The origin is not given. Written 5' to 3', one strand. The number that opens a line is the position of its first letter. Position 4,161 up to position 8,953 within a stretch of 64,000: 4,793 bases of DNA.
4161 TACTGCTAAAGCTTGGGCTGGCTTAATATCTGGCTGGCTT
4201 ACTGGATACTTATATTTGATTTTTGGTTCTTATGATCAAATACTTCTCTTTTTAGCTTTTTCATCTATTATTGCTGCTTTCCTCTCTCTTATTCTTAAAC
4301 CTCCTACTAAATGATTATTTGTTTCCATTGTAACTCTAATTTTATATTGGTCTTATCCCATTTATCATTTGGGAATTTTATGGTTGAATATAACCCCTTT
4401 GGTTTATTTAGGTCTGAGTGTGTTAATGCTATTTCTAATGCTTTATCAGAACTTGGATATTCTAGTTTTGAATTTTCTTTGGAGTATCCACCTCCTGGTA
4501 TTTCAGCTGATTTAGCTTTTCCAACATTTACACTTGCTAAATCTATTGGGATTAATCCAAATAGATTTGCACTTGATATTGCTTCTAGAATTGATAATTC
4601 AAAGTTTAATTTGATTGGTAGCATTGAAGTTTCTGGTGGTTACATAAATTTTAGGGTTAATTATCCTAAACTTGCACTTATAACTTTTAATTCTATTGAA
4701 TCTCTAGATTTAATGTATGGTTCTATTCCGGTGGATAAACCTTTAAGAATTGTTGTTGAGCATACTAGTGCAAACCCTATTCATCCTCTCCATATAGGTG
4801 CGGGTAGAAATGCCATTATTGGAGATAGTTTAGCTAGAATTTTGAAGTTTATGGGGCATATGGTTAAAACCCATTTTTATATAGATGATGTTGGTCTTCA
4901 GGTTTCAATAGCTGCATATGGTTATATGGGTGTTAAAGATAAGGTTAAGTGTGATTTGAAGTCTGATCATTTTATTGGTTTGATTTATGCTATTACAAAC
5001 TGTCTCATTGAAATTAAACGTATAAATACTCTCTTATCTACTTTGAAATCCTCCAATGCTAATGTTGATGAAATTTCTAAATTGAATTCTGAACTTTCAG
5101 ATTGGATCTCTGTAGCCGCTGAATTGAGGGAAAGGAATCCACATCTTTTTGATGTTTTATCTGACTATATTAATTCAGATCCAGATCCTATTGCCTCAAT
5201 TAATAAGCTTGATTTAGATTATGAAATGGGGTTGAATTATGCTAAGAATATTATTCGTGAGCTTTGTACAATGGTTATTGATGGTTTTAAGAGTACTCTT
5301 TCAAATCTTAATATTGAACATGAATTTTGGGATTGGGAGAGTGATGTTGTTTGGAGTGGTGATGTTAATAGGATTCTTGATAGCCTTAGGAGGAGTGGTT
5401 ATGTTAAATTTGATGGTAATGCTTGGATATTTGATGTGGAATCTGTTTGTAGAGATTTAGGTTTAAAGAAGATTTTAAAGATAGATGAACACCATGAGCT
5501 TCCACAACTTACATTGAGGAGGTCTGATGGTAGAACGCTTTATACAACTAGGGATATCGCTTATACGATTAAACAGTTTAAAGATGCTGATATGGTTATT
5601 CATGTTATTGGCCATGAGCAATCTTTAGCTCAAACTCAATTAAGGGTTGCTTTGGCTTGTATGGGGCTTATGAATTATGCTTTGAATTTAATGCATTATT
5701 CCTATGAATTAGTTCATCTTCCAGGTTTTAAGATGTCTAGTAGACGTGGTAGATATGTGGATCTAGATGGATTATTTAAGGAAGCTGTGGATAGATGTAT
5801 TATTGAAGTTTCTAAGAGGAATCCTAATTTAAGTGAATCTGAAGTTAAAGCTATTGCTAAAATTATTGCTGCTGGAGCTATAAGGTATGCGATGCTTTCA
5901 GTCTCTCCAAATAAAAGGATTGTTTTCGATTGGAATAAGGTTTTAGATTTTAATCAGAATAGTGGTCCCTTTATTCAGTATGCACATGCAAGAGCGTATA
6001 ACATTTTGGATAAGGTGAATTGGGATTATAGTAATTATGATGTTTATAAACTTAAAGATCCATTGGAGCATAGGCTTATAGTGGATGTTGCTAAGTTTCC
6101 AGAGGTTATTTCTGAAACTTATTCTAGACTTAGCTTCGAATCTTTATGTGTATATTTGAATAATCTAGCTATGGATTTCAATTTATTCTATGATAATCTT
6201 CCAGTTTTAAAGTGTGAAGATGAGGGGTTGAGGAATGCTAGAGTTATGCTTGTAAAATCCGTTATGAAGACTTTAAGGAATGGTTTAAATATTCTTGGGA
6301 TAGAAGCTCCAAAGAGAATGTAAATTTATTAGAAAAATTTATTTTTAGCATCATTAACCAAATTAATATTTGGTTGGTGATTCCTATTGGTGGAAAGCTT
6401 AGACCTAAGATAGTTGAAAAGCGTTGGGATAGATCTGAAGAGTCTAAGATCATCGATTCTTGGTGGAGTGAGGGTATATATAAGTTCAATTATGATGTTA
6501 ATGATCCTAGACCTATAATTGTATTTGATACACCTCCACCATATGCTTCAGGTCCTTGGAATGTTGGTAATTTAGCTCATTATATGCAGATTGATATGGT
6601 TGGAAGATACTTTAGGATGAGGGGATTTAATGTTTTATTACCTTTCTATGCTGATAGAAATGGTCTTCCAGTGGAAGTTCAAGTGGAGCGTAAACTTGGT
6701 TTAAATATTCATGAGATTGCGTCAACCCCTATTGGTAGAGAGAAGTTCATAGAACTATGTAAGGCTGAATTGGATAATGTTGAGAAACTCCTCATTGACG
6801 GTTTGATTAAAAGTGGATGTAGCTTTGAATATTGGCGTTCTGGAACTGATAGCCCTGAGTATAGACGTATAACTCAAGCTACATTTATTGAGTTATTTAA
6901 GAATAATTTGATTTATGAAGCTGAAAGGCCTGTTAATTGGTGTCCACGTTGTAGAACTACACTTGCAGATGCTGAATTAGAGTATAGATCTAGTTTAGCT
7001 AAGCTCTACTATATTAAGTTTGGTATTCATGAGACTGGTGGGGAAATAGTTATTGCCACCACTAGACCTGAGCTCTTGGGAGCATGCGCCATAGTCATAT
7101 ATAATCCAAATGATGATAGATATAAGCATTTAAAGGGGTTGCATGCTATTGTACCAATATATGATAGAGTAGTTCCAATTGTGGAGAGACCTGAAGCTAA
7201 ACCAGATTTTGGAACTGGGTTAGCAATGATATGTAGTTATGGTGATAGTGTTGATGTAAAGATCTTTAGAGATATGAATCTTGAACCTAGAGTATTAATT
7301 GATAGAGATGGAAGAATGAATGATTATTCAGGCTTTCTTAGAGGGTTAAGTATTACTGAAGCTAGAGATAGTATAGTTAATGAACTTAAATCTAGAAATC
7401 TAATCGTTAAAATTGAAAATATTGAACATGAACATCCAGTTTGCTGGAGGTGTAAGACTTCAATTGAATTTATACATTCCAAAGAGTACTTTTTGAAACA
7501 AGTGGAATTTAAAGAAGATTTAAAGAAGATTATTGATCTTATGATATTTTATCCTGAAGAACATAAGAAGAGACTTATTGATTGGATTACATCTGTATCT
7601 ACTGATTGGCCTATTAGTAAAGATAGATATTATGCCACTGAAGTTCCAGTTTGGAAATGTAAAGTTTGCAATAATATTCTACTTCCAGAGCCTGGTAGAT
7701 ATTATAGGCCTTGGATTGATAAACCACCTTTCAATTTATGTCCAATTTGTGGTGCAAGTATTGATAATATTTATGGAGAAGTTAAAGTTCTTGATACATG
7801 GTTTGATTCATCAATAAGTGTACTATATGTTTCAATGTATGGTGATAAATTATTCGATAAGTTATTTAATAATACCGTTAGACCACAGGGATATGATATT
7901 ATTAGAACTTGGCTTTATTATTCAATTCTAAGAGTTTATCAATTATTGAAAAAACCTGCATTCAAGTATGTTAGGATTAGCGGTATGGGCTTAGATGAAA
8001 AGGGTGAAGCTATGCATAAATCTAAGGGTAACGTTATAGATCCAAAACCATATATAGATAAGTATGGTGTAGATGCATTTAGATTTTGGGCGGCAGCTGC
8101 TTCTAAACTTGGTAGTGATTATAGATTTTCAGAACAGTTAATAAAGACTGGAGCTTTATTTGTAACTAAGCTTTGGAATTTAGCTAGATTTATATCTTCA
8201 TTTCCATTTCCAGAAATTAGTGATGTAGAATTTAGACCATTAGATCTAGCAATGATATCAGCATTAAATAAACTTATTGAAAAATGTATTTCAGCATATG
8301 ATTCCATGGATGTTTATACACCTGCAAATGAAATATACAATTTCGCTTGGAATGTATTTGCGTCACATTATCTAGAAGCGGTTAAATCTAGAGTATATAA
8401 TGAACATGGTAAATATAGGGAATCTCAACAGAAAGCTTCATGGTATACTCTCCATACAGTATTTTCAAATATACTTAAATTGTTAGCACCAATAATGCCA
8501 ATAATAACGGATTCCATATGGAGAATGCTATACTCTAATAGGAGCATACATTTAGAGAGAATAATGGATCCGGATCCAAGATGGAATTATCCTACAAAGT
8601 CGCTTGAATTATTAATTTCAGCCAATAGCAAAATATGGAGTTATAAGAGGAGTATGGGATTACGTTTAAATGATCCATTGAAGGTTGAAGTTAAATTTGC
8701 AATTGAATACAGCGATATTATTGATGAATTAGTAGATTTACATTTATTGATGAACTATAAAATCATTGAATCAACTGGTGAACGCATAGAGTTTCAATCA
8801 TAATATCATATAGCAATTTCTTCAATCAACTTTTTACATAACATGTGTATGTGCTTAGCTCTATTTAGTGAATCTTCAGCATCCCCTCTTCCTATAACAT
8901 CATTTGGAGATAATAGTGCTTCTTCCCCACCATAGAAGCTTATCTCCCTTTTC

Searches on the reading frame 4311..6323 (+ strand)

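Call 83: search_protein_families(library=pfam, proteins=[window:4311-6323:+], max_evalue=0.001)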
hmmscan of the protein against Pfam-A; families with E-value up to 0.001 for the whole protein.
window:4311-6323:+ (670 aa): 3 families
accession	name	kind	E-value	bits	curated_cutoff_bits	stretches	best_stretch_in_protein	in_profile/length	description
PF00750.26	tRNA-synt_1d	-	1.4e-32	113.5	23.3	2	309-541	130-349/349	tRNA synthetases class I (R), catalytic domain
PF05746.21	DALR_1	-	1.7e-28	99.5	22.3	1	555-670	1-117/117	DALR anticodon binding domain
PF03485.21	Arg_tRNA_synt_N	-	4.7e-11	43.6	21.5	1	39-115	5-84/85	Arginyl tRNA synthetase N terminal domain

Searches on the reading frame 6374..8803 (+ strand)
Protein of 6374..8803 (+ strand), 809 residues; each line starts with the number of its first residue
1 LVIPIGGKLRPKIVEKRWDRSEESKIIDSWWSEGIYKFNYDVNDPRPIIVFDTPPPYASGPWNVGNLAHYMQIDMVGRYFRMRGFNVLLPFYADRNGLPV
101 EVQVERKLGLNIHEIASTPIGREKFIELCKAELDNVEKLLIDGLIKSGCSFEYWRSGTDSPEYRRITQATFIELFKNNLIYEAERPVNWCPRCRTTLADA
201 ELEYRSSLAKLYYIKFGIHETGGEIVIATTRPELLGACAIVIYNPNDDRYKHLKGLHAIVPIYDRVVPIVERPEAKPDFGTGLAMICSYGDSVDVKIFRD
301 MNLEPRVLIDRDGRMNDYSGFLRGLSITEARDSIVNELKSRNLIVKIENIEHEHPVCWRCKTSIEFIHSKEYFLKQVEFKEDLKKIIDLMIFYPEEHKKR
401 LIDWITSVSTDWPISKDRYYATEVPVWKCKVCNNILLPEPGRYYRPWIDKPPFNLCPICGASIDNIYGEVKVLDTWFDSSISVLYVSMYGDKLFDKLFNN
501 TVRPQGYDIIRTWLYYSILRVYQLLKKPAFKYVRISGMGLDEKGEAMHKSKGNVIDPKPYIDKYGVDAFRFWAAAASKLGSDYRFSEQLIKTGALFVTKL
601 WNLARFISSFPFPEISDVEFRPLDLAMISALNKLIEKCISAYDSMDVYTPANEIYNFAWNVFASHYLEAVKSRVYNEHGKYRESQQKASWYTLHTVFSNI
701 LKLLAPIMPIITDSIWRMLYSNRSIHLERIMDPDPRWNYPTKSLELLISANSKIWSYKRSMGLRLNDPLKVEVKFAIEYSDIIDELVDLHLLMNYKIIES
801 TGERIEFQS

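Call 83: search_protein_families(library=pfam, proteins=[window:6374-8803:+], max_evalue=0.001)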
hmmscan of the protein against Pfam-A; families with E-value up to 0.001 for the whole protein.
window:6374-8803:+ (809 aa): 3 families
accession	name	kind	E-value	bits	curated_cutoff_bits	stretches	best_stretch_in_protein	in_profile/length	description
PF00133.28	tRNA-synt_1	-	8.4e-64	216.3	22.7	1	26-585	2-413/414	tRNA synthetases class I (I, L, M and V)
PF08264.19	Anticodon_1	-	1.9e-30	106.2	25.1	1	625-772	2-147/148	Anticodon-binding domain of tRNA ligase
PF09334.17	tRNA-synt_1g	-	4e-23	82.3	20.1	3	52-203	4-136/391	tRNA synthetases class I (M)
